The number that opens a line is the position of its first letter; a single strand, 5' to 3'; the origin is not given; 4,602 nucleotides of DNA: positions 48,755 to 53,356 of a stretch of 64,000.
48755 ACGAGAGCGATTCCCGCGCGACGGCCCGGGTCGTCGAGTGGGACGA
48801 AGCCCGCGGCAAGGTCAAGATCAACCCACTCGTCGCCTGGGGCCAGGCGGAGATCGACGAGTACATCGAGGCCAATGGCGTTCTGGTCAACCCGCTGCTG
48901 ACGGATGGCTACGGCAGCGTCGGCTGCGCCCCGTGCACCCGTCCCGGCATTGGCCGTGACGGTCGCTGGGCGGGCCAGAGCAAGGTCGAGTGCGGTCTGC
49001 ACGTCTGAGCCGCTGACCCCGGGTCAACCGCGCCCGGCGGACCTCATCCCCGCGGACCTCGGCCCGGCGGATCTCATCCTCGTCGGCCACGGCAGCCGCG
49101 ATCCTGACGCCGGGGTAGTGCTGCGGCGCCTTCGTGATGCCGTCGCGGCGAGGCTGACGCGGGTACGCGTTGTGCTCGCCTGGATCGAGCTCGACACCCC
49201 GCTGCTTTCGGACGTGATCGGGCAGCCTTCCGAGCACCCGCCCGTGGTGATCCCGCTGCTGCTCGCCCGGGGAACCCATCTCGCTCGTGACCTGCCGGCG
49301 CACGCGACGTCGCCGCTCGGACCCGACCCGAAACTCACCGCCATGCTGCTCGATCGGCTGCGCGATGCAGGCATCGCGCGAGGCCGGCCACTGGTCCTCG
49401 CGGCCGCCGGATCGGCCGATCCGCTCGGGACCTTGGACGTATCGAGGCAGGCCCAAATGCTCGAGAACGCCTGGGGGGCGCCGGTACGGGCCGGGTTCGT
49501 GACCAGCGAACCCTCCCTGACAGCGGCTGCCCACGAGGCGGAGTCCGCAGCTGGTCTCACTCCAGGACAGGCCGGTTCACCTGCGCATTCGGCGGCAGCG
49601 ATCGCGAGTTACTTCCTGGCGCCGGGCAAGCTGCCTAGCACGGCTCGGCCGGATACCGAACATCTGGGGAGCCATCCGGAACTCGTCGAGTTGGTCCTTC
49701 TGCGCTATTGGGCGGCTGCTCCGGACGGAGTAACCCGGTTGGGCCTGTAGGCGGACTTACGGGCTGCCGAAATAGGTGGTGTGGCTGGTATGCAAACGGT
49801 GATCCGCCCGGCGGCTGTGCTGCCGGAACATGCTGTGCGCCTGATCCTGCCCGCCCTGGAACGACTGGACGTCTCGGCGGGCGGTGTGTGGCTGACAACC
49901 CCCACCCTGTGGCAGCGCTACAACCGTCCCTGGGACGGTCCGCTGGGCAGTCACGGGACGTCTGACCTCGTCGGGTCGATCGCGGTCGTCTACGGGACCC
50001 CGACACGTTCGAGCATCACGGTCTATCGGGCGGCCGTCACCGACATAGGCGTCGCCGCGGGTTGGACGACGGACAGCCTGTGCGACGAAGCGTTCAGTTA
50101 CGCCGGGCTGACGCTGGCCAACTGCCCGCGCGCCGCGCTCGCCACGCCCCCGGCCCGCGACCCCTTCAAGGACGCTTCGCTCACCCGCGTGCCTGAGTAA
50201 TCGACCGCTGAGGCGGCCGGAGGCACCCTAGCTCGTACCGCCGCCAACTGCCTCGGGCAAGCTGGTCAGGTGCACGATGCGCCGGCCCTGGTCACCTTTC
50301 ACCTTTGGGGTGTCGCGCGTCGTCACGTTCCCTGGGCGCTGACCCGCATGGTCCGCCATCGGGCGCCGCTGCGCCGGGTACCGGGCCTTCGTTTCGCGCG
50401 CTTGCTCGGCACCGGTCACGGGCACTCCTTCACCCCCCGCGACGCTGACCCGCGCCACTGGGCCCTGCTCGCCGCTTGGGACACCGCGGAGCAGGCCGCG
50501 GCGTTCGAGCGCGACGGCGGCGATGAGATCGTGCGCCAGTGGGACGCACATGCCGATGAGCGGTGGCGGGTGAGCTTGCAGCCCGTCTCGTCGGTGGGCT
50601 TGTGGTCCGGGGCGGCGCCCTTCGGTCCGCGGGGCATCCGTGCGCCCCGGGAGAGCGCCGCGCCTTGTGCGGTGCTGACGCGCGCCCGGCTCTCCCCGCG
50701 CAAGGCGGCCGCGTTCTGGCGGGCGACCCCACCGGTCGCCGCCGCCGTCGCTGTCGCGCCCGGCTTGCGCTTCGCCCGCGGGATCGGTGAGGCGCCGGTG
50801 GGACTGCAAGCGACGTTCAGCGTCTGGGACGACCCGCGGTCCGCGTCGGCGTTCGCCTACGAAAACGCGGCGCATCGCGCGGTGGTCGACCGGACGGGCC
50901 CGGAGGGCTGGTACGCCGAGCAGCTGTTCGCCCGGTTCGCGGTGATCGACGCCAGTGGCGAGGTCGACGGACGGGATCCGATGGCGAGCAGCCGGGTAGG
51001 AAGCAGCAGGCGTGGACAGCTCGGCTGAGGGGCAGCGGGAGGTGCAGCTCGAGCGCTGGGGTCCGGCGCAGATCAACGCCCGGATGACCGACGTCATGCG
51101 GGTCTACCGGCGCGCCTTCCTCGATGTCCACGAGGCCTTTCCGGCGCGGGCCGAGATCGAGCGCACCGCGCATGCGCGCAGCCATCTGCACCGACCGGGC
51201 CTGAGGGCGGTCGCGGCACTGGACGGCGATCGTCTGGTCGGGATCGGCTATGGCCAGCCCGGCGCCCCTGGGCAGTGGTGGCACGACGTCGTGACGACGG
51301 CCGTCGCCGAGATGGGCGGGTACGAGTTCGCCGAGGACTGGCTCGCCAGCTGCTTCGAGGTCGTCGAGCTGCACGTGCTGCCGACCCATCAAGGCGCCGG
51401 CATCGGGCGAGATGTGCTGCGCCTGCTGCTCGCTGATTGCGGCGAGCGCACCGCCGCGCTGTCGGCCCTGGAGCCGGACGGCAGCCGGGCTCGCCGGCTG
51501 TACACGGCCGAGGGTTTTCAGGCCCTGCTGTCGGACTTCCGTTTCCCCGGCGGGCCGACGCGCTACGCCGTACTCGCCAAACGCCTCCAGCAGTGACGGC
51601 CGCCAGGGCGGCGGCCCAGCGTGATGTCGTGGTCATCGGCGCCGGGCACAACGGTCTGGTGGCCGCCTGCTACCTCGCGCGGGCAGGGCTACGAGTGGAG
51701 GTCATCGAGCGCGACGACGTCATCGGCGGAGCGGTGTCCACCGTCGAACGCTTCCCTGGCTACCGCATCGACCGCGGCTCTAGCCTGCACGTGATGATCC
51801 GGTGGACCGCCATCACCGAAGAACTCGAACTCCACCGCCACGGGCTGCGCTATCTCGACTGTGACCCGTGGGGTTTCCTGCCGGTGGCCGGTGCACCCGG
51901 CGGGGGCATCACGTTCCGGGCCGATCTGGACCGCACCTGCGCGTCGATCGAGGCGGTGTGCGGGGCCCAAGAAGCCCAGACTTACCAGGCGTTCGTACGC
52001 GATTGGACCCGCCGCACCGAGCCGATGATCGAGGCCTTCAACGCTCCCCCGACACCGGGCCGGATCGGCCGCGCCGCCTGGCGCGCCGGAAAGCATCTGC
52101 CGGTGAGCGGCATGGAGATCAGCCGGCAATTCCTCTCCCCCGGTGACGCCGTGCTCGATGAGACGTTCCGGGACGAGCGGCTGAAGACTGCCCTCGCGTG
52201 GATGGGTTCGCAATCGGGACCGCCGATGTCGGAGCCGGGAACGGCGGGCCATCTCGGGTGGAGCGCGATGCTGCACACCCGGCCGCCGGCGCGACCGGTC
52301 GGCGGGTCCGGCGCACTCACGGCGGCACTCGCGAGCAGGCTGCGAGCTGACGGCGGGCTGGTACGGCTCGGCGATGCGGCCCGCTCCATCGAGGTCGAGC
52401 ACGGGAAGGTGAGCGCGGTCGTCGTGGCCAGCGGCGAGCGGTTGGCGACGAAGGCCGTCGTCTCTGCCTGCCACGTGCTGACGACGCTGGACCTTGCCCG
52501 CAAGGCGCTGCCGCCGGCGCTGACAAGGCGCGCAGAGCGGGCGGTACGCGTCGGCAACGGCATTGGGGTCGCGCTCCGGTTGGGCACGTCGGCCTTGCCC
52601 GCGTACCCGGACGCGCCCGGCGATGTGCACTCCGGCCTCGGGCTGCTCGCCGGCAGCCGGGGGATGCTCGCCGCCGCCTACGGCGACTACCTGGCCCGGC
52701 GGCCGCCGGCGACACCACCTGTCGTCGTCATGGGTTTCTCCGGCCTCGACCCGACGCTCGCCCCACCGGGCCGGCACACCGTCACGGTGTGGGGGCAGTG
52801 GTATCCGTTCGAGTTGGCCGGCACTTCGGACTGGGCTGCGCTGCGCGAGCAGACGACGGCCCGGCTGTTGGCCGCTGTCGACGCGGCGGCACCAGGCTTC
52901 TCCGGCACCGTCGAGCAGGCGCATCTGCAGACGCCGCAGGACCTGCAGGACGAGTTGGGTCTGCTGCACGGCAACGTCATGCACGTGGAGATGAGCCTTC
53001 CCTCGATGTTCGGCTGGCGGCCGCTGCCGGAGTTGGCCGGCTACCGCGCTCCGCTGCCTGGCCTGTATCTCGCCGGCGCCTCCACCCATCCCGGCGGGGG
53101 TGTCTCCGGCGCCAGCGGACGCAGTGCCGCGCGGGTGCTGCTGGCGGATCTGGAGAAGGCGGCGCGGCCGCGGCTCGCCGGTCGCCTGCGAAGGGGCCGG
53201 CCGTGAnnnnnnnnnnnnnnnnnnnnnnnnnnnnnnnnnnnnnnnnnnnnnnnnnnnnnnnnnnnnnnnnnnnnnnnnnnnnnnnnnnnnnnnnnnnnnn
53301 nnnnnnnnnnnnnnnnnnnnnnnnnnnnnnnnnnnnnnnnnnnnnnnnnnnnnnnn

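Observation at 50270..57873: Translationally coupled carotenoid end-group tailoring operon converging on an SRPBCC-like / variant CDP-alcohol phosphatidyltransferase pair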

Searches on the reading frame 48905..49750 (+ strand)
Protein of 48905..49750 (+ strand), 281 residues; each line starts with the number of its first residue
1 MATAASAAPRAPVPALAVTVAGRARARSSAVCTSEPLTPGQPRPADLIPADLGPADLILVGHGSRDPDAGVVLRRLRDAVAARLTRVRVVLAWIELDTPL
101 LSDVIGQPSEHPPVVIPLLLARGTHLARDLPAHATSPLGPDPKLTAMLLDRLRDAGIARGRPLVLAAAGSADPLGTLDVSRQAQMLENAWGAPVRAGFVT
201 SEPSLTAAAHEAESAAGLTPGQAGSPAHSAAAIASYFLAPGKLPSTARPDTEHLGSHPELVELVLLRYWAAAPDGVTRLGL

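Call 42: search_protein_families(library=ncbifam, proteins=[window:48905-49750:+], max_evalue=0.001)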
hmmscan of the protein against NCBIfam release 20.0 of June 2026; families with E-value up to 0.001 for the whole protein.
window:48905-49750:+ (281 aa): 3 families
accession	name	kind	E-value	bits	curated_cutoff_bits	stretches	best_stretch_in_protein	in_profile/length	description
NF033198.0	F430_CfbA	equivalog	2.8e-10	40.2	120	1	57-132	2-80/122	sirohydrochlorin nickelochelatase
NF002090.2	PRK00923.1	subfamily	4.6e-09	36.4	120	1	57-132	3-81/129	sirohydrochlorin nickelochelatase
NF002671.0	PRK02395.1-3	equivalog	3e-07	30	258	1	54-132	133-211/262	hypothetical protein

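Call 43: search_protein_families(library=pfam, proteins=[window:48905-49750:+], max_evalue=0.001)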
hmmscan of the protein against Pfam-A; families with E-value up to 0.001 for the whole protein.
window:48905-49750:+ (281 aa): 1 family
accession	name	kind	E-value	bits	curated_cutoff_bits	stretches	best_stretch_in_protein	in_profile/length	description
PF01903.22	CbiX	-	1.3e-13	51.6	22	1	62-134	1-76/106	CbiX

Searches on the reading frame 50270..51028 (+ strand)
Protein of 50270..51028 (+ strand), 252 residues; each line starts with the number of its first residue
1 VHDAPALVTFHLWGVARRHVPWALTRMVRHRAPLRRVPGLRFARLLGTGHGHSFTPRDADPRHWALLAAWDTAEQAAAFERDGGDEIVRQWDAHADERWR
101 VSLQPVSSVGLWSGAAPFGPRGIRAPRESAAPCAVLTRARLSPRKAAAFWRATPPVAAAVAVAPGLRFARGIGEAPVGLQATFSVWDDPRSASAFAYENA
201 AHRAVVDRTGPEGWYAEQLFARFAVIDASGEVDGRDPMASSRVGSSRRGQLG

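Call 6: search_protein_families(library=pfam, proteins=[window:50270-51028:+], max_evalue=0.01)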
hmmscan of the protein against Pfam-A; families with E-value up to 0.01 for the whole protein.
window:50270-51028:+ (252 aa): 0 families

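Call 7: search_protein_families(library=ncbifam, proteins=[window:50270-51028:+], max_evalue=0.01)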
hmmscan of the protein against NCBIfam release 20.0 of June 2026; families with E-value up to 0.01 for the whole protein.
window:50270-51028:+ (252 aa): 1 family
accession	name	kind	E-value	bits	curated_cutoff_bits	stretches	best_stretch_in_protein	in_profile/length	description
NF045923.1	SpheroidMoxCrtARhod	equivalog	1.6e-51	174.9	300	1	19-234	16-225/226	spheroidene monooxygenase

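Call 29: find_homologous_proteins(query=window:50270-51028:+, max_evalue=0.00001)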
Query window:50270-51028:+ (252 aa): 2391 proteins with E <= 0.00001 among 8000 candidates; the best 120 are listed.
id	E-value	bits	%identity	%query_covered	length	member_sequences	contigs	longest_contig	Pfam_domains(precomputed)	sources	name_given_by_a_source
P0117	8.6e-163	558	100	100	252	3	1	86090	-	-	-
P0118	5.4e-126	437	80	100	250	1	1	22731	-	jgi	jgi:hypothetical protein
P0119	7.2e-124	430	80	100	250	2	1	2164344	-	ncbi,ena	-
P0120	2.3e-111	389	81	90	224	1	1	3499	-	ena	-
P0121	2.1e-110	386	81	90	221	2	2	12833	-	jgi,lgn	jgi:hypothetical protein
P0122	1.1e-108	380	73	95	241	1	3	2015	-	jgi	jgi:heme-degrading monooxygenase HmoA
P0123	1.9e-108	380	73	99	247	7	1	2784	-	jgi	jgi:hypothetical protein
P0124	7.0e-107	375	71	98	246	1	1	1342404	-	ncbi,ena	-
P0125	1.8e-105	370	71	100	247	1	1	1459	-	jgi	jgi:hypothetical protein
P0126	4.8e-105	369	82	84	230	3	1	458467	-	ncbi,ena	-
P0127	2.7e-103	363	79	85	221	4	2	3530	-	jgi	jgi:hypothetical protein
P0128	6.1e-102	358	68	100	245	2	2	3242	-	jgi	jgi:hypothetical protein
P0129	2.4e-101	356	70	96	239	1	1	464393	-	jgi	jgi:hypothetical protein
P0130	6.1e-101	355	77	90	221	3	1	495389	-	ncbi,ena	-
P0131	6.7e-101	355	67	96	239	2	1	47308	-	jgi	jgi:hypothetical protein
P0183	1.4e-73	265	60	93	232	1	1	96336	-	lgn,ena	-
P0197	6.3e-72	260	63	83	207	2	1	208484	-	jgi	jgi:hypothetical protein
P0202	1.4e-71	259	57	93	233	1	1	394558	-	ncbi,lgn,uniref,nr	ncbi:monooxygenase [Blastococcus sp. CT_GayMR19]|uniref:monooxygenase n=1 Tax=Blastococcus sp. CT_Ga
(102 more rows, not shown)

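Call 56: find_encoding_contigs(protein=P0202, flank=10000, max_places=1)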
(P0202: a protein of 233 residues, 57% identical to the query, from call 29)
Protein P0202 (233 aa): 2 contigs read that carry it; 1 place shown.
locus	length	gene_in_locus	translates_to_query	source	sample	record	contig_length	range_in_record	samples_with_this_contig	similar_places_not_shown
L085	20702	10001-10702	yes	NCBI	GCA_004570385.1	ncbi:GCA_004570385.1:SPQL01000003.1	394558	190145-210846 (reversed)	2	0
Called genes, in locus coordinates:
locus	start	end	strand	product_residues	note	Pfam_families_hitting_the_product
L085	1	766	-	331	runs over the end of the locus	PF00196:GerE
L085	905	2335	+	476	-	PF01425:Amidase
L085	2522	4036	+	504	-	PF01946:Thi4 (faint), PF13434:Lys_Orn_oxgnase (faint), PF01266:DAO (faint), PF07992:Pyr_redox_2, PF13450:NAD_binding_8, PF13738:Pyr_redox_3, PF00743:FMO-like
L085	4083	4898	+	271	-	PF00561:Abhydrolase_1, PF12146:Hydrolase_4, PF12697:Abhydrolase_6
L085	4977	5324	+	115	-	-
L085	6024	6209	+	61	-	-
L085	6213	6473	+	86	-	-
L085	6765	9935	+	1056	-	PF00246:Peptidase_M14, PF20773:InhA-like_MAM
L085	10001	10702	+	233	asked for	-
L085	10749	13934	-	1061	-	PF00486:Trans_reg_C, PF03704:BTAD, PF13191:AAA_16 (weak), PF25199:nSTAND_NTPase5 (faint)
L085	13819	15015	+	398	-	PF00890:FAD_binding_2 (faint), PF01266:DAO (faint), PF01494:FAD_binding_3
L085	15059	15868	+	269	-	PF00756:Esterase (faint), PF02230:Abhydrolase_2 (faint), PF00561:Abhydrolase_1, PF12146:Hydrolase_4, PF12697:Abhydrolase_6, PF00326:Peptidase_S9 (faint), PF08386:Abhydrolase_4 (weak)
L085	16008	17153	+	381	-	PF21320:WHD_Rv2258c, PF13489:Methyltransf_23, PF05175:MTS, PF08241:Methyltransf_11, PF08242:Methyltransf_12, PF13649:Methyltransf_25, PF13847:Methyltransf_31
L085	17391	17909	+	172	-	PF20358:DUF6653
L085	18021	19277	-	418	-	PF01263:Aldose_epim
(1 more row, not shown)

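Call 57: find_encoding_contigs(protein=P0197, flank=10000, max_places=1)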
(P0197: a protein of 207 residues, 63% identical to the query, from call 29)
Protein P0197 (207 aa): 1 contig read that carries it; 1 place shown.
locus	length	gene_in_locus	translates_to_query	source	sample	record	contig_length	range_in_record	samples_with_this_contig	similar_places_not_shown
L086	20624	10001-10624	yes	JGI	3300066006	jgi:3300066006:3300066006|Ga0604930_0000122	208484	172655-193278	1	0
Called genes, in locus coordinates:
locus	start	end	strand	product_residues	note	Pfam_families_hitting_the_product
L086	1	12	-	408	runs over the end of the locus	PF00817:IMS, PF11798:IMS_HHH (weak), PF21999:IMS_HHH_1, PF11799:IMS_C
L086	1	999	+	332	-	-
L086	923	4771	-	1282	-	PF02811:PHP, PF07733:DNA_pol3_alpha, PF17657:DNA_pol3_finger, PF14579:HHH_6, PF01336:tRNA_anti-codon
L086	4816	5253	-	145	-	PF18726:HEPN_SAV_6107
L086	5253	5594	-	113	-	PF20114:DUF6504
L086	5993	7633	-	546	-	PF03460:NIR_SIR_ferr, PF01077:NIR_SIR, PF03460:NIR_SIR_ferr, PF01077:NIR_SIR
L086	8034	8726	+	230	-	PF01507:PAPS_reduct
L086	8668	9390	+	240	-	PF01903:CbiX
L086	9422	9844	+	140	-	-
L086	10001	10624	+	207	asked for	-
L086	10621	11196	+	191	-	PF00583:Acetyltransf_1, PF13508:Acetyltransf_7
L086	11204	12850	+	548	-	PF01266:DAO (weak), PF01946:Thi4 (faint), PF07992:Pyr_redox_2 (faint), PF12831:FAD_oxidored (weak), PF13450:NAD_binding_8, PF01593:Amino_oxidase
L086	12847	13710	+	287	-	PF04240:Caroten_synth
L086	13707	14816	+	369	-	PF00535:Glycos_transf_2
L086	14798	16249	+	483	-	PF01593:Amino_oxidase, PF07992:Pyr_redox_2 (faint), PF13450:NAD_binding_8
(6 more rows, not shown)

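Call 58: find_encoding_contigs(protein=P0183, flank=10000, max_places=1)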
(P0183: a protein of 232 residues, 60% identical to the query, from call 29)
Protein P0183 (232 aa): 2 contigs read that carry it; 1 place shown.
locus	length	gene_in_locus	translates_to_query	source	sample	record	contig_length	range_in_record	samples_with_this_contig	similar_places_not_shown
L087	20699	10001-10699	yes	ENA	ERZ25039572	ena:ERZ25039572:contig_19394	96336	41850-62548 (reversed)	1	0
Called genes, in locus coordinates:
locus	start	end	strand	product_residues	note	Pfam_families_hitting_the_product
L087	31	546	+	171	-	PF01507:PAPS_reduct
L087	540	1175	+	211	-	PF01507:PAPS_reduct, PF01329:Pterin_4a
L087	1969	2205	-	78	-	-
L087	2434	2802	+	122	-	-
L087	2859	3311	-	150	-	-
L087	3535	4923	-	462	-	-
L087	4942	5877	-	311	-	PF17933:TetR_C_25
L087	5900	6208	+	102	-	-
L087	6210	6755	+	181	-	PF09348:DUF1990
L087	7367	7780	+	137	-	-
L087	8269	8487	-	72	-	-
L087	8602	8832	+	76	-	PF00199:Catalase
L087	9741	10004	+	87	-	-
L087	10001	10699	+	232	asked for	-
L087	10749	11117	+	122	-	PF22784:PTP-SAK (weak)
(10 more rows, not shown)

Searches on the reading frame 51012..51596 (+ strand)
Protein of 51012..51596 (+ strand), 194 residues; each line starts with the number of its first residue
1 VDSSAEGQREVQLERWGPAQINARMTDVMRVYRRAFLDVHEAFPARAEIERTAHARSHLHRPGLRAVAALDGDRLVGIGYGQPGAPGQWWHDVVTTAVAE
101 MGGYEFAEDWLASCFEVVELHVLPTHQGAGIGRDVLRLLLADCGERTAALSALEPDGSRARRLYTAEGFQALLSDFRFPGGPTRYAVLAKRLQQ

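Call 6: search_protein_families(library=pfam, proteins=[window:51012-51596:+], max_evalue=0.01)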
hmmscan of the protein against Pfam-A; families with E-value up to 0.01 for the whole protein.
window:51012-51596:+ (194 aa): 5 families
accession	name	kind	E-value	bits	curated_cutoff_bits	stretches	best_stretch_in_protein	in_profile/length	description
PF00583.31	Acetyltransf_1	-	8.7e-07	29.7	20.7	1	43-169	19-116/116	Acetyltransferase (GNAT) family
PF13508.13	Acetyltransf_7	-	1.3e-05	25.9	27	1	111-170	28-83/84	Acetyltransferase (GNAT) domain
PF13527.13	Acetyltransf_9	-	0.00017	22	25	0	114-169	72-124/127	Acetyltransferase (GNAT) domain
PF08445.16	FR47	-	0.004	17.6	22.1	1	118-173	25-81/86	FR47-like protein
PF13673.13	Acetyltransf_10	-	0.0083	16.5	23.6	0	116-178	53-116/128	Acetyltransferase (GNAT) domain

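Call 7: search_protein_families(library=ncbifam, proteins=[window:51012-51596:+], max_evalue=0.01)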
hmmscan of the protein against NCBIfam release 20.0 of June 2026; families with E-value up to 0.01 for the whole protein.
window:51012-51596:+ (194 aa): 1 family
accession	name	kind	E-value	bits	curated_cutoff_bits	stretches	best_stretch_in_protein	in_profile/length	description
TIGR01575.1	rimI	equivalog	0.00019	21.6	86.4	1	115-171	56-114/132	ribosomal protein S18-alanine N-acetyltransferase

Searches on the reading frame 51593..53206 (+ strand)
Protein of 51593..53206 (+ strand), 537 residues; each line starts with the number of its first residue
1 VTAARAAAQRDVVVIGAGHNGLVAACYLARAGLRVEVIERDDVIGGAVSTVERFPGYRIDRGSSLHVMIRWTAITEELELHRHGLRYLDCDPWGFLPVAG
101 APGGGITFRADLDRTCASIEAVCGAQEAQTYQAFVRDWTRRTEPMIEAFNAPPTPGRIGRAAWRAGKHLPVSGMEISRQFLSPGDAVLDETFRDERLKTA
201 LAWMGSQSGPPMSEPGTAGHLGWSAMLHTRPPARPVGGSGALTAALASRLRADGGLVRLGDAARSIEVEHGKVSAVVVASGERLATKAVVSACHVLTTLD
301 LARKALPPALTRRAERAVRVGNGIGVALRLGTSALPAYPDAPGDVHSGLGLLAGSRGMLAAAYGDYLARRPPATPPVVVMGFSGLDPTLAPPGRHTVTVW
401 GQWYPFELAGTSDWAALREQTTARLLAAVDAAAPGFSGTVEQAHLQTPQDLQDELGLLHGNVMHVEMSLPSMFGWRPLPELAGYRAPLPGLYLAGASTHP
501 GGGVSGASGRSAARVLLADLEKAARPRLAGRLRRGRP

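Call 6: search_protein_families(library=pfam, proteins=[window:51593-53206:+], max_evalue=0.01)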
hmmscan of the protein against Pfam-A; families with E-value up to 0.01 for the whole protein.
window:51593-53206:+ (537 aa): 12 families
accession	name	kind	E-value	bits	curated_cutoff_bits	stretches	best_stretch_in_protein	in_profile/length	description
PF01593.30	Amino_oxidase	-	2e-18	67.3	19.8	1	21-317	3-275/443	Flavin containing amine oxidoreductase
PF13450.12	NAD_binding_8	-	1.8e-13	51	21.9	1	14-66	1-52/68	NAD(P)-binding Rossmann-like domain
PF01266.30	DAO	-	1.3e-11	45.1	27.9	1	11-49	1-40/353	FAD dependent oxidoreductase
PF12831.13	FAD_oxidored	-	9.2e-08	32.2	27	1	11-50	1-40/416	FAD dependent oxidoreductase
PF01946.23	Thi4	-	4.2e-07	29.9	26.2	1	7-47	15-56/235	Thi4 family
PF01134.28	GIDA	-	1.8e-05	24.4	22.1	1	11-38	1-28/391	Glucose inhibited division protein A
PF00070.33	Pyr_redox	-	2.4e-05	25.2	22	1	12-45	2-35/82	Pyridine nucleotide-disulphide oxidoreductase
PF07992.20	Pyr_redox_2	-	3.7e-05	23.7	26.1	1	11-42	2-33/291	Pyridine nucleotide-disulphide oxidoreductase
PF03486.20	HI0933_like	-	8.8e-05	22.5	50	1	11-45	2-36/244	HI0933-like protein Rossmann domain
PF01494.25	FAD_binding_3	-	9.4e-05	22.2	22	1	11-41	3-33/349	FAD binding domain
PF00890.30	FAD_binding_2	-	0.0001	22.1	20.4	1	11-47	1-37/414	FAD binding domain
PF13738.12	Pyr_redox_3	-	0.0078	15.9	30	0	6-46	161-201/305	Pyridine nucleotide-disulphide oxidoreductase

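Call 7: search_protein_families(library=ncbifam, proteins=[window:51593-53206:+], max_evalue=0.01)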
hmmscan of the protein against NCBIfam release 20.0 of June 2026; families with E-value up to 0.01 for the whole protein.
window:51593-53206:+ (537 aa): 110 families (the best 25 are shown)
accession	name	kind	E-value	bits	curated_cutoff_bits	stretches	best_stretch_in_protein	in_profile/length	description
NF045689.1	BCarotKetCrtO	equivalog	2.1e-79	267.6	1000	1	9-520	3-539/563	beta-carotene ketolase CrtO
TIGR02734.1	crtI_fam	subfamily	1.2e-33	116.5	238.1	1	12-524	1-496/504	phytoene desaturase family protein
NF045637.1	carotdesatCrtDProt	equivalog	1.9e-25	89.4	580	2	12-293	1-275/485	1-hydroxycarotenoid 3,4-desaturase CrtD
TIGR02730.1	carot_isom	equivalog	1.4e-19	70.3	586.9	2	11-65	2-55/493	carotenoid isomerase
TIGR02733.1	desat_CrtD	equivalog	1.1e-16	60.6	549.7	2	10-63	2-54/492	C-3',4' desaturase CrtD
NF005560.0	PRK07233.1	equivalog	1e-14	54.2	252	2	11-61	2-51/435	hypothetical protein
NF058655.1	CrtID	equivalog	3.6e-13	49.2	640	1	12-68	1-56/478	bifunctional phytoene desaturase/3,4-desaturase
NF005548.0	PRK07208.1-4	equivalog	2.7e-12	46.1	389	1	9-63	3-56/488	hypothetical protein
TIGR03467.1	HpnE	equivalog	8.5e-12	45.1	283.05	1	12-70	1-58/430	hydroxysqualene dehydroxylase HpnE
NF005547.0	PRK07208.1-3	equivalog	4e-11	42.3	380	1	9-63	4-57/465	hypothetical protein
NF005545.0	PRK07208.1-1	equivalog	5.8e-11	41.4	451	1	6-63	4-61/504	hypothetical protein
TIGR03997.1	mycofact_OYE_2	equivalog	8.2e-10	37.7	793.15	1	4-57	374-427/645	mycofactocin system FadH/OYE family oxidoreductase 2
NF042421.1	hydcarot_desat_CrtD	equivalog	3e-08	32.6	500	1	12-68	4-59/487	1-hydroxycarotenoid 3,4-desaturase CrtD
NF009477.0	PRK12843.1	equivalog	4.5e-08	32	758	1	4-50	11-57/578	FAD-dependent oxidoreductase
TIGR03315.1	Se_ygfK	equivalog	1.3e-07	29.5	835.3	1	7-60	535-586/1012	putative selenate reductase subunit YgfK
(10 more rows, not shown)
